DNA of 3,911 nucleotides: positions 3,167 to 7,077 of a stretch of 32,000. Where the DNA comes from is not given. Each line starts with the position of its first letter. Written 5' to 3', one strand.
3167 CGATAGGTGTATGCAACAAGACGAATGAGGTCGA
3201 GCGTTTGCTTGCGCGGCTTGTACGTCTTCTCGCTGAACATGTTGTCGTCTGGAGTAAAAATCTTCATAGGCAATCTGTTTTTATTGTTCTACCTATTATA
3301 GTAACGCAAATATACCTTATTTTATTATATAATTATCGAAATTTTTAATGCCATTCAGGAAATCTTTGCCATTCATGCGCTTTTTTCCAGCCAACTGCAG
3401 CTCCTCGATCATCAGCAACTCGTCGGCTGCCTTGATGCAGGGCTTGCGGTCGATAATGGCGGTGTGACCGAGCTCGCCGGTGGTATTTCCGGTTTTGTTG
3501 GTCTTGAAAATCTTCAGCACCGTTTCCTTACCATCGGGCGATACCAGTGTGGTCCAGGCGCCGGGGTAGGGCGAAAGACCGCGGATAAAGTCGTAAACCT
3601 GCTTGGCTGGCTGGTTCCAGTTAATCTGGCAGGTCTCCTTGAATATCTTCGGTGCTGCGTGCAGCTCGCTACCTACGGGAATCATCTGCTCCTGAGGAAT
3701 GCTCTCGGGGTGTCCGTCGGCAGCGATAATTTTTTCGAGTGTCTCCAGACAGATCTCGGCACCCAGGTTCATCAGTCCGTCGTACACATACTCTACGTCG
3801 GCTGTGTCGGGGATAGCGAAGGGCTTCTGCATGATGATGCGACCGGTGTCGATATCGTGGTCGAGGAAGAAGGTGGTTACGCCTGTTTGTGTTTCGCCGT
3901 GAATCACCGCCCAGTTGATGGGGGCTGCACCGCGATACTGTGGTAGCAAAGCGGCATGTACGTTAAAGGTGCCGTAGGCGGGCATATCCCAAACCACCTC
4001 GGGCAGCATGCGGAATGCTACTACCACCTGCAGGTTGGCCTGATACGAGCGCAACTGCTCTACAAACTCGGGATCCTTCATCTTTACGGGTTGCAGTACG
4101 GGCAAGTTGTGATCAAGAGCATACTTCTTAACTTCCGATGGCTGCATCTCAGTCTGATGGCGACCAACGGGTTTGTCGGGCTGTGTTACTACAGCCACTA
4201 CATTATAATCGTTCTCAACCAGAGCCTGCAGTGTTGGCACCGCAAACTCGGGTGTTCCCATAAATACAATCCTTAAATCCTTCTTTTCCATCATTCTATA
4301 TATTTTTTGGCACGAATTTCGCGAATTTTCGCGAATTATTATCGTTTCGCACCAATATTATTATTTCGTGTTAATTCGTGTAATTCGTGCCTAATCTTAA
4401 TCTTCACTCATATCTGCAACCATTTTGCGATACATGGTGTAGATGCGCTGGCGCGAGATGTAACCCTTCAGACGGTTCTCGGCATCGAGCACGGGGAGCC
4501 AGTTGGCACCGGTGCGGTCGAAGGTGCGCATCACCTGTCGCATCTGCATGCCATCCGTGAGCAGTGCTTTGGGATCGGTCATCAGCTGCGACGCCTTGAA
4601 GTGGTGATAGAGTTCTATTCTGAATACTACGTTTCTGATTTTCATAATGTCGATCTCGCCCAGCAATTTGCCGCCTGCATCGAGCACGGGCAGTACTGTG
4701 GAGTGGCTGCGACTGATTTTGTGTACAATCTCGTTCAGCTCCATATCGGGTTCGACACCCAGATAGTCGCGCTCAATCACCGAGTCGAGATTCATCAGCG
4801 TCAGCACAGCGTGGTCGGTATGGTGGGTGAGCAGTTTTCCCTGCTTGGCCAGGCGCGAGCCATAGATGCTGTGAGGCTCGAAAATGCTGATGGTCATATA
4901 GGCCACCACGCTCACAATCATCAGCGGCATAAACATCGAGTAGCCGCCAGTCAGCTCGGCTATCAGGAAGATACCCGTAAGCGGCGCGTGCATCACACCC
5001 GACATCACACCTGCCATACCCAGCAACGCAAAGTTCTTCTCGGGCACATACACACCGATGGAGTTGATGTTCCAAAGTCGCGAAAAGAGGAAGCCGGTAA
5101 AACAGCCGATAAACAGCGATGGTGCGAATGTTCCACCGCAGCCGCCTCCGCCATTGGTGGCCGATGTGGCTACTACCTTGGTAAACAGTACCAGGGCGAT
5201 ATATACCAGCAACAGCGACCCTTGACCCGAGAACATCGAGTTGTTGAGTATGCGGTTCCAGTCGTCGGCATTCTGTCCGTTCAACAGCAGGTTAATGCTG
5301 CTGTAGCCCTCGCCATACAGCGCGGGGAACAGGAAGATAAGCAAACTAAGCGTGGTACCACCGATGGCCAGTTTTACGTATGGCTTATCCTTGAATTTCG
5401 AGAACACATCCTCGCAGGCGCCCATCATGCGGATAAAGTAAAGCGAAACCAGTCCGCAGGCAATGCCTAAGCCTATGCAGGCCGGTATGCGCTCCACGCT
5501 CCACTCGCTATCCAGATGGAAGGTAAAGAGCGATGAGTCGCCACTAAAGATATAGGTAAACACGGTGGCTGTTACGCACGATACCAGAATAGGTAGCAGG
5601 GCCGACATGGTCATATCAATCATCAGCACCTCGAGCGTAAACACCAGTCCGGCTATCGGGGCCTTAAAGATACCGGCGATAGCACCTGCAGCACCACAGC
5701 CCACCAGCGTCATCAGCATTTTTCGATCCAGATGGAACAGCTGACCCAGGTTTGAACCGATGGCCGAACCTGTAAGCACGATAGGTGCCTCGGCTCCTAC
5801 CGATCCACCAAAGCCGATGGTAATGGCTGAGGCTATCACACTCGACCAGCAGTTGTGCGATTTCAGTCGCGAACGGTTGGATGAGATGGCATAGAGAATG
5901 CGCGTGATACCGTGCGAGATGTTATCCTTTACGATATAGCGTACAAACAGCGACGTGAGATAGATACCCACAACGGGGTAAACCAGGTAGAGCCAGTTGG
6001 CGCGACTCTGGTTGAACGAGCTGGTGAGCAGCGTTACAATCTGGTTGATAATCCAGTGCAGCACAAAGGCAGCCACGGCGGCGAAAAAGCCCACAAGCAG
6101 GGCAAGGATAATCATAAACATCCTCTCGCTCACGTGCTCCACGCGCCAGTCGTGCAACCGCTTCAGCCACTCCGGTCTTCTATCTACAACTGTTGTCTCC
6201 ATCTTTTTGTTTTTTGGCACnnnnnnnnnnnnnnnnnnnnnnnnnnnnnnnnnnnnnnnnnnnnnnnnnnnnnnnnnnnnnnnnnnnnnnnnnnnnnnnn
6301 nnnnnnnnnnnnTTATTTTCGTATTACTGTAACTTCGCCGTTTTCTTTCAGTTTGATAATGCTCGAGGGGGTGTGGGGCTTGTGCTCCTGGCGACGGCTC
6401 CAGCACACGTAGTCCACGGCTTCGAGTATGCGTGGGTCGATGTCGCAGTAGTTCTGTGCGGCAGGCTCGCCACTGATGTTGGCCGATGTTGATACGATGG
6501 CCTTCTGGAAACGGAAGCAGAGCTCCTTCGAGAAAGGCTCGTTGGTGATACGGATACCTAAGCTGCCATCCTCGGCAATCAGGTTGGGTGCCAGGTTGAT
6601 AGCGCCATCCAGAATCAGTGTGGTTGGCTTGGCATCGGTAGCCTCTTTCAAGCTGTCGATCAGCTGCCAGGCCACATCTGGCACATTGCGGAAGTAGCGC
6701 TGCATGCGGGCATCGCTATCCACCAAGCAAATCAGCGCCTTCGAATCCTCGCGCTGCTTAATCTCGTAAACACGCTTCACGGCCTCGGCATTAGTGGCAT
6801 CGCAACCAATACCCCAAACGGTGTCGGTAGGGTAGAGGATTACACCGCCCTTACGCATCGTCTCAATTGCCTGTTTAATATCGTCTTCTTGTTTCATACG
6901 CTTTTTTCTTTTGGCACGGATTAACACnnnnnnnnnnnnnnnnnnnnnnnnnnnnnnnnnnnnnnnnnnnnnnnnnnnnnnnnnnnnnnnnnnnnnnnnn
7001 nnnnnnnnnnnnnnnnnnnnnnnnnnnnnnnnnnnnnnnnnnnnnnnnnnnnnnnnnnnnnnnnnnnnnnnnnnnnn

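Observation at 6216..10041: Dense family of ~91-nt nested-palindrome intergenic elements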

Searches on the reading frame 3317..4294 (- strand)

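Call 10: search_protein_families(library=pfam, proteins=[window:3317-4294:-])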
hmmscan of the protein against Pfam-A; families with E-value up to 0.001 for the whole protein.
window:3317-4294:- (325 aa): 2 families
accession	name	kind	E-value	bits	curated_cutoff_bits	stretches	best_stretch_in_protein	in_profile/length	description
PF00551.24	Formyl_trans_N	-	1.6e-34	119.6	26.1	1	8-184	2-179/181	Formyl transferase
PF02911.23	Formyl_trans_C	-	2.1e-23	82.8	21.1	1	216-316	1-99/100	Formyl transferase, C-terminal domain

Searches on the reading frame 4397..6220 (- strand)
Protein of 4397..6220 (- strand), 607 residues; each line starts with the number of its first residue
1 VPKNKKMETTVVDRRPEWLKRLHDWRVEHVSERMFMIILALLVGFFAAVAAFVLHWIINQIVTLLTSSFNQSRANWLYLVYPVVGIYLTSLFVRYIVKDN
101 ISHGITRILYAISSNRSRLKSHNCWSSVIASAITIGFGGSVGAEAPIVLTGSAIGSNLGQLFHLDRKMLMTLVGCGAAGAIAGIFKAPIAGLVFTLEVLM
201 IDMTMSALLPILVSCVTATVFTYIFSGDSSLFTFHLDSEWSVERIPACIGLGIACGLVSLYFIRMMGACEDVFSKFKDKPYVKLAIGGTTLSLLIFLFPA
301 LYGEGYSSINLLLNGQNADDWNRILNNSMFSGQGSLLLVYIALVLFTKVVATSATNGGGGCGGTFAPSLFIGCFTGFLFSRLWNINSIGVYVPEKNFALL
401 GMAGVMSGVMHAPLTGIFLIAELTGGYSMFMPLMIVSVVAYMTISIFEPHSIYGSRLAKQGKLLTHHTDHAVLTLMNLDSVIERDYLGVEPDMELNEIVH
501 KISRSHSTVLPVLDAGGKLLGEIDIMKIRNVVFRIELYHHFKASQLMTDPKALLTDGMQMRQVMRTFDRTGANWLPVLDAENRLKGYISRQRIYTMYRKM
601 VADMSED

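Call 10: search_protein_families(library=pfam, proteins=[window:4397-6220:-])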
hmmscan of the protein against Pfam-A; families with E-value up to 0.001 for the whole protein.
window:4397-6220:- (607 aa): 2 families
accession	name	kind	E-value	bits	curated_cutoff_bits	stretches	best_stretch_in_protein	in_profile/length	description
PF00654.25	Voltage_CLC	-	4.6e-81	273.1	24.8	1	87-443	3-344/346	Voltage gated chloride channel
PF00571.33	CBS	-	6.8e-10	39.6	24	1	544-593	2-51/57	CBS domain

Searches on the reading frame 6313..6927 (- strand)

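Call 10: search_protein_families(library=pfam, proteins=[window:6313-6927:-])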
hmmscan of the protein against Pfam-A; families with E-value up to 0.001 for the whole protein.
window:6313-6927:- (204 aa): 1 family
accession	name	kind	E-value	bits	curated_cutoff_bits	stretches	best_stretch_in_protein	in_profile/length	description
PF01300.24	Sua5_yciO_yrdC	-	2.1e-42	145.1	25.1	1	23-204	2-177/178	Telomere recombination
